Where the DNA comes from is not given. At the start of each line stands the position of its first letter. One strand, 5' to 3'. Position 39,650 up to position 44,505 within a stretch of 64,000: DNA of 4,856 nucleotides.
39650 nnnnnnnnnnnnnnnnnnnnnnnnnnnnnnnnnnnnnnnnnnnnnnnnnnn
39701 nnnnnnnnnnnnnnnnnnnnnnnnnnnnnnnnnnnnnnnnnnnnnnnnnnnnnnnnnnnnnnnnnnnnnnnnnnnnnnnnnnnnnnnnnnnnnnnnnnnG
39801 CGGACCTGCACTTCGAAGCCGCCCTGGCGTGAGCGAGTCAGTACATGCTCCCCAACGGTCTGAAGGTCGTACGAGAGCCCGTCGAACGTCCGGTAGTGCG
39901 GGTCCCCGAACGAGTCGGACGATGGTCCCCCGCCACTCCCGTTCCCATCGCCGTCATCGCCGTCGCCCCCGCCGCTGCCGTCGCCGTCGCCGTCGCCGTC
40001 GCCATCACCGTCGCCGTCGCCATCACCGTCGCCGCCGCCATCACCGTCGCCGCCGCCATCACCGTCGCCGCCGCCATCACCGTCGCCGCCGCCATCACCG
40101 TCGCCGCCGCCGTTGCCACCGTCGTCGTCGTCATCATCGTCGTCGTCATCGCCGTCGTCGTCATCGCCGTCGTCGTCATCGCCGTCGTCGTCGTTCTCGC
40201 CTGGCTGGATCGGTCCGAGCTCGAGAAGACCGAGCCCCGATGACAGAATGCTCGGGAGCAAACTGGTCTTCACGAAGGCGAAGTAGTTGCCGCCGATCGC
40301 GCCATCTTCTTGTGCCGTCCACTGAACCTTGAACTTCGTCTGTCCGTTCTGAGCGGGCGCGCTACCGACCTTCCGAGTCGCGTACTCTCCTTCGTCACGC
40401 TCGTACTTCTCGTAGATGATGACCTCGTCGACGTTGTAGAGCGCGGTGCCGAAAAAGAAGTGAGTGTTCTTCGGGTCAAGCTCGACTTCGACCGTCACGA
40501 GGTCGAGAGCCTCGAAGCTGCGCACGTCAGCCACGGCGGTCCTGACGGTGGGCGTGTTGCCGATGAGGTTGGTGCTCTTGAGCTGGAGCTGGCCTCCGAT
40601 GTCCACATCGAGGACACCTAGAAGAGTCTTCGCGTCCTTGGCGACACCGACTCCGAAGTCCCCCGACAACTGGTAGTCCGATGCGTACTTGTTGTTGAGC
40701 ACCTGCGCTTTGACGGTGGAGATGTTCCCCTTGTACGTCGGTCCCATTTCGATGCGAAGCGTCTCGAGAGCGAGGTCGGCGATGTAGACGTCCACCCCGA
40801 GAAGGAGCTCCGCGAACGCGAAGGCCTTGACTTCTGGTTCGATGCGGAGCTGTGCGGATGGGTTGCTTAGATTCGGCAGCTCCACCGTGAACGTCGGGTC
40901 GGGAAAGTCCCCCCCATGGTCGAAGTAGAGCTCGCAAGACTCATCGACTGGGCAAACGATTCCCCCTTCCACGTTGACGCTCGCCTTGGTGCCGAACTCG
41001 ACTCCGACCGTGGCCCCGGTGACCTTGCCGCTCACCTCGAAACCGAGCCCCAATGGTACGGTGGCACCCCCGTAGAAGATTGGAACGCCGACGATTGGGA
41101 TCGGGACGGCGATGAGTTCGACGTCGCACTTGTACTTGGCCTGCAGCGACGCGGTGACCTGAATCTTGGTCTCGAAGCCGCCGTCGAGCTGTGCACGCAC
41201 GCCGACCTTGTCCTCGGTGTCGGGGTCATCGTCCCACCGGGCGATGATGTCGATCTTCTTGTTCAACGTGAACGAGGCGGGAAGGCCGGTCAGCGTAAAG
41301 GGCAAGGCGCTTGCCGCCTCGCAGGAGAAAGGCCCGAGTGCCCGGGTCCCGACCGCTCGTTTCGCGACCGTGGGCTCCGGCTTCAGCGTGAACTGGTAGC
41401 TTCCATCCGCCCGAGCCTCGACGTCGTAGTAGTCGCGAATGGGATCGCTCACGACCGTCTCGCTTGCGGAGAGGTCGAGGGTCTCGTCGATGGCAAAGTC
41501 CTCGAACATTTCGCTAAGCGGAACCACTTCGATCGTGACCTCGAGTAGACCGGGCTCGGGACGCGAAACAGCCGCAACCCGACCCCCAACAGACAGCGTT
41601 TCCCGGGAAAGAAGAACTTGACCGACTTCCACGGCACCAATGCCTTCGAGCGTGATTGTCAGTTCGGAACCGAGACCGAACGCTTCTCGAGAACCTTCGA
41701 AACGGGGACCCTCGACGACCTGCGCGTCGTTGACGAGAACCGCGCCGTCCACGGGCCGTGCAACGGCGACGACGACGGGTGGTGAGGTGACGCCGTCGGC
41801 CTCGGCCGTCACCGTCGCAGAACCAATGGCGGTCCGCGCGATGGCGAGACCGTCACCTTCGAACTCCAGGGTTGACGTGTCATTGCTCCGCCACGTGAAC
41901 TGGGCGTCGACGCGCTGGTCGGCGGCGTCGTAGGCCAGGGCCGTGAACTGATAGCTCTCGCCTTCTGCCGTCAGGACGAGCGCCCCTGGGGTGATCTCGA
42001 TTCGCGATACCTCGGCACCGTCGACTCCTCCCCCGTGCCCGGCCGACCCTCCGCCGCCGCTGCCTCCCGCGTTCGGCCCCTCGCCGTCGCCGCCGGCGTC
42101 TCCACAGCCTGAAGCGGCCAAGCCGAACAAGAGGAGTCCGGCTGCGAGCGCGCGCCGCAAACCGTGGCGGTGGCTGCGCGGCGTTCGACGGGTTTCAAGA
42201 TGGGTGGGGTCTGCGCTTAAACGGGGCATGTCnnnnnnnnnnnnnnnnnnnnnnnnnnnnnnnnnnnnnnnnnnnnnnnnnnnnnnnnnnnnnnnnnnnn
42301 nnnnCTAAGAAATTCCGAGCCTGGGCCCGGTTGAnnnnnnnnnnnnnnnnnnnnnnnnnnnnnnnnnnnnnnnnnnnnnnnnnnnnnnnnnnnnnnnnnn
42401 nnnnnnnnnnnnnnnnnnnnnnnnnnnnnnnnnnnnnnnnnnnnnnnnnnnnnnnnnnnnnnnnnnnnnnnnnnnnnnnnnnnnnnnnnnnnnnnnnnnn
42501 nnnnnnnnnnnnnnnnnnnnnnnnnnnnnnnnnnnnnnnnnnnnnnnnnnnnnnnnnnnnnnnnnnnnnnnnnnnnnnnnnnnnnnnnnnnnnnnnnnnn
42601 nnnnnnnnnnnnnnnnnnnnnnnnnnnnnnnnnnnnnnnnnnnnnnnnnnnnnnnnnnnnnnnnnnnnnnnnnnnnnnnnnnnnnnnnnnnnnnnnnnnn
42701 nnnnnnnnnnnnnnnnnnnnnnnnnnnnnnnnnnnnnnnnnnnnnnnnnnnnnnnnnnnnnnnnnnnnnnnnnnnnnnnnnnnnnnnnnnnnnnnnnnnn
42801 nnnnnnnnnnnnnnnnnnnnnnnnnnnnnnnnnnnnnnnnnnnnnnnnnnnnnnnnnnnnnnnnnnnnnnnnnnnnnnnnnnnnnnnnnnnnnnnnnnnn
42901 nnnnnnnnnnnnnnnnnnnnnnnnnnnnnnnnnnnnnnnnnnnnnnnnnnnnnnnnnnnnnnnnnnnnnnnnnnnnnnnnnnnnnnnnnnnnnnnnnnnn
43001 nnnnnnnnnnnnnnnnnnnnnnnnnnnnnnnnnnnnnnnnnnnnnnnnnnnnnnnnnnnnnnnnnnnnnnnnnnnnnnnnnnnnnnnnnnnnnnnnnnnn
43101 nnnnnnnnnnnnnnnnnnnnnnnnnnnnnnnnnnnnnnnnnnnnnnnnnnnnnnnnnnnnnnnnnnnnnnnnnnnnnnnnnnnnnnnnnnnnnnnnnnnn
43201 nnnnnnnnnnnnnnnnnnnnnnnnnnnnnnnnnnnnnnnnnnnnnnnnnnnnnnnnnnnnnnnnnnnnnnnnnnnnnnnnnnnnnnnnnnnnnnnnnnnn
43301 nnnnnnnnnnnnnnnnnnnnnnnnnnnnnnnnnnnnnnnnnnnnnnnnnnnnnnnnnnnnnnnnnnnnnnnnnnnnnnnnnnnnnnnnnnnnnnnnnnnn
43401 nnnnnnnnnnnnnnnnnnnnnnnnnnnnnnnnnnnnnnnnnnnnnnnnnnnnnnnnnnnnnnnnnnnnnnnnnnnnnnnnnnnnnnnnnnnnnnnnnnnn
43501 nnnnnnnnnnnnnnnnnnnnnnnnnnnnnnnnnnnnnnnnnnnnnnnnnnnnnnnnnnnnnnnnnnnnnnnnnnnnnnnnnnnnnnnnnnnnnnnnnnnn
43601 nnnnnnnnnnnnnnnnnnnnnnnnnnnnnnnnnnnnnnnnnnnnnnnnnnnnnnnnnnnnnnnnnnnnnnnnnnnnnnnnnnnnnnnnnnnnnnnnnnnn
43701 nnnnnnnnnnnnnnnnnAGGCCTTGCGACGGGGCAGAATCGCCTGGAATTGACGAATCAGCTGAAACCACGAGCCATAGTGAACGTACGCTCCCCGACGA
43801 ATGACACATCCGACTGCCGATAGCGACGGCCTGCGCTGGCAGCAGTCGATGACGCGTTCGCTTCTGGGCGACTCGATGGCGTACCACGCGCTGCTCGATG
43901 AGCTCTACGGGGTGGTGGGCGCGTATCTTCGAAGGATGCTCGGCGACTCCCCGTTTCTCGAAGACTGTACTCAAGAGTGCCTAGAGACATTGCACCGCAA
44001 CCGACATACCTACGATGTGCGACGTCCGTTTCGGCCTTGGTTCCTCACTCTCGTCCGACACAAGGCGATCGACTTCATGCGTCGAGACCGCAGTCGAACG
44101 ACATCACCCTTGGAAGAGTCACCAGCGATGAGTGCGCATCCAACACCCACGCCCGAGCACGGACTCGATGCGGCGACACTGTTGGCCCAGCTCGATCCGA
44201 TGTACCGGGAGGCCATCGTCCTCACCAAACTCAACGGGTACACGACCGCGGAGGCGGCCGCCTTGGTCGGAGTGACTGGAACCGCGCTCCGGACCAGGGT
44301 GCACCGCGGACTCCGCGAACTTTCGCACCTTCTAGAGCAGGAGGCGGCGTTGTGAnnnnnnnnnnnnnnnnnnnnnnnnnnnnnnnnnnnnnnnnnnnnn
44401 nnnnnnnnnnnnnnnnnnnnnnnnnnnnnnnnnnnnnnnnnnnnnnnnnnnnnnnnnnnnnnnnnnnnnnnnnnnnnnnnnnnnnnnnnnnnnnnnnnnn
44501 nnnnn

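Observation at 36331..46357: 10-kb divergent cluster concentrates metazoan-type extracellular and signalling domains around an ECF sigma / NrsF pair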

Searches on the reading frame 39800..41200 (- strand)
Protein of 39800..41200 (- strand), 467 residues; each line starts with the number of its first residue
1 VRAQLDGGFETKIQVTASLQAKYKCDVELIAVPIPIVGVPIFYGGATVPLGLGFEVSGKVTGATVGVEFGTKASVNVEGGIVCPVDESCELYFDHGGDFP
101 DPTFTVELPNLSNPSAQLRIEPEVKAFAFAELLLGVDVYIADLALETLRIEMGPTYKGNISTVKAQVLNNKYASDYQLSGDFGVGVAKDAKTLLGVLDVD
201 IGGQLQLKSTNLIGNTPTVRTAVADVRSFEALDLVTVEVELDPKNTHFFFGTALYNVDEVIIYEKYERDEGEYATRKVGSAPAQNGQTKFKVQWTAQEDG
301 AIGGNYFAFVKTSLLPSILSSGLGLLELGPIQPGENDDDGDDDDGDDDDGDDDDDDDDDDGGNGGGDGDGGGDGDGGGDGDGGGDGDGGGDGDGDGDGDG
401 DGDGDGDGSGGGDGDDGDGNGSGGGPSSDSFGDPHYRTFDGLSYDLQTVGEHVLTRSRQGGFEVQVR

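Call 8: search_protein_families(library=pfam, proteins=[window:39800-41200:-], max_evalue=10)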
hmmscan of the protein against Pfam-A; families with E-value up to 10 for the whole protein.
window:39800-41200:- (467 aa): 1 family
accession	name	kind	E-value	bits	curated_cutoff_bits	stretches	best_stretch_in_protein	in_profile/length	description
PF00094.30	VWD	-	0.00016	22.4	22.9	1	431-465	4-40/156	von Willebrand factor type D domain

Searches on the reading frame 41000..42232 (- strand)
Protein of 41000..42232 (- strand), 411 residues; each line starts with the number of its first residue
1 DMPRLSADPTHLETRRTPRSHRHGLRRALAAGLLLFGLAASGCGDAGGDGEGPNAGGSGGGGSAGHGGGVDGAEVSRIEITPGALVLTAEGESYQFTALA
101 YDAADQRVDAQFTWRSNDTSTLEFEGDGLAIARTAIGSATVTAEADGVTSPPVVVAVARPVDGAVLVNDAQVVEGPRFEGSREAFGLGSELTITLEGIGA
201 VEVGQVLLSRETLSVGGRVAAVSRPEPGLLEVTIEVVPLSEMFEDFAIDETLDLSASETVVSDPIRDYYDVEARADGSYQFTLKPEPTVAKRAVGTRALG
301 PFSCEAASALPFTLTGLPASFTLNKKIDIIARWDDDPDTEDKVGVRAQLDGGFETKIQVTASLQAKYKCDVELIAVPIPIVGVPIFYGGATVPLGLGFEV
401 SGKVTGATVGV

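Call 8: search_protein_families(library=pfam, proteins=[window:41000-42232:-], max_evalue=10)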
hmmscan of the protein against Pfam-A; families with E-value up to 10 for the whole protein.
window:41000-42232:- (411 aa): 3 families
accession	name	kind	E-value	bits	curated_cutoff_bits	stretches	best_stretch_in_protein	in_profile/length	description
PF02368.24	Big_2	-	0.006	16.9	22.8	1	75-145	2-68/79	Bacterial Ig-like domain (group 2)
PF18656.6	DUF5633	-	0.032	14.5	23.6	1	262-284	19-41/41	Family of unknown function (DUF5633)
PF12985.13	DUF3869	-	0.063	13.9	24.5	1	117-173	29-84/85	Domain of unknown function (DUF3869)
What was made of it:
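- On Big_2 (PF02368): 16.9 bits against 22.8 (call 8).
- Checked: Big_2 is below threshold: 16.9 bits against 22.8 (call 8).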

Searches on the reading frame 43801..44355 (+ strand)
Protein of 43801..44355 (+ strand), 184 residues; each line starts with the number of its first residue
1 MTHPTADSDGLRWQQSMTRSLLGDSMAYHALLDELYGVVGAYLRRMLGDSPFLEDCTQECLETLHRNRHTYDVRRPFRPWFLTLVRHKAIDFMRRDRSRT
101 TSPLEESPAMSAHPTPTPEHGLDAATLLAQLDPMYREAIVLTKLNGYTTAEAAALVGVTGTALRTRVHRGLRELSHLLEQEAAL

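Call 3: search_protein_families(library=pfam, proteins=[window:43801-44355:+], max_evalue=0.01)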
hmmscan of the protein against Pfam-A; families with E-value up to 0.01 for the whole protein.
window:43801-44355:+ (184 aa): 4 families
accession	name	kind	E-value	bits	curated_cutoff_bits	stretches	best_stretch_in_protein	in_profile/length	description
PF04542.20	Sigma70_r2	-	1.4e-12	47.6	24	1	33-97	3-69/71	Sigma-70 region 2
PF08281.18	Sigma70_r4_2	-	1e-10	41.5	25.7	1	126-174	6-54/54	Sigma-70, region 4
PF04545.22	Sigma70_r4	-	1.4e-05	24.9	24.1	1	127-175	1-49/50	Sigma-70, region 4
PF22233.2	PhyR_sigma-like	-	3.5e-05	23.9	27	1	128-175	1-48/50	Response regulator PhyR, sigma-like domain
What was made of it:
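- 43801..44355 (+): ECF sigma factor (184 aa) of the SigF/ECF16 type, assigned by its partner and promoter. Sigma70_r2 and r4_2 (call 3).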

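Call 9: search_protein_families(library=ncbifam, proteins=[window:43801-44355:+], max_evalue=0.1)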
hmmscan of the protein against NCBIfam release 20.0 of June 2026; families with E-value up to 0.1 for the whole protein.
window:43801-44355:+ (184 aa): 79 families (the best 25 are shown)
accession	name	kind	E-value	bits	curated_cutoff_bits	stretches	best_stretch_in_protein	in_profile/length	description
NF009188.0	PRK12536.1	subfamily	5.6e-31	107.9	250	1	12-180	16-188/190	RNA polymerase sigma factor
NF009191.0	PRK12539.1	subfamily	2.7e-30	105.3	171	1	15-182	10-183/185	sigma-70 family RNA polymerase sigma factor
NF009165.0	PRK12512.1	equivalog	1.7e-27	96.2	198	1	12-181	8-182/184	RNA polymerase sigma factor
TIGR02937.1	sigma70-ECF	superfamily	1.1e-16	60.9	42.9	1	27-176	2-163/165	sigma-70 family RNA polymerase sigma factor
NF007216.0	PRK09638.1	equivalog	3.4e-16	59.5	194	1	18-181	10-177/180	RNA polymerase sigma factor SigY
NF007225.0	PRK09643.1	equivalog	5e-16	59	190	1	15-180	16-184/204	RNA polymerase sigma factor SigM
NF007227.0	PRK09645.1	subfamily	8.7e-16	58.3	202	1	25-181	12-173/177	sigma-70 family RNA polymerase sigma factor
NF010500.0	PRK13919.1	subfamily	3.4e-15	56.7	226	1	23-179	20-184/186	putative RNA polymerase sigma E protein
NF004113.0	PRK05602.1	equivalog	9.3e-15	54.8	208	1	23-181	42-204/211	RNA polymerase sigma factor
NF009187.0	PRK12535.1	equivalog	1.2e-14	54.4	290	1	45-176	44-180/197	RNA polymerase sigma factor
NF007230.0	PRK09648.1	subfamily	3.5e-14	53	209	1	13-181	13-192/195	RNA polymerase sigma factor ShbA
TIGR02950.1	SigM_subfam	subfamily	7.2e-14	51.9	147.95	1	39-178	13-158/159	RNA polymerase sigma factor, SigM family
NF007228.0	PRK09646.1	subfamily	8.7e-14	51.6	226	1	13-179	17-191/194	ECF RNA polymerase sigma factor SigK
TIGR02983.1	SigE-fam_strep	subfamily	9.3e-14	51.6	141.55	1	30-181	10-161/162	SigE family RNA polymerase sigma factor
TIGR02985.1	Sig70_bacteroi1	subfamily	6.2e-12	46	126.4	1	27-176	2-160/162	RNA polymerase sigma-70 factor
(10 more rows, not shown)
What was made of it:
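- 43801..44355 (+): NCBIfam sigma70-ECF (call 9).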
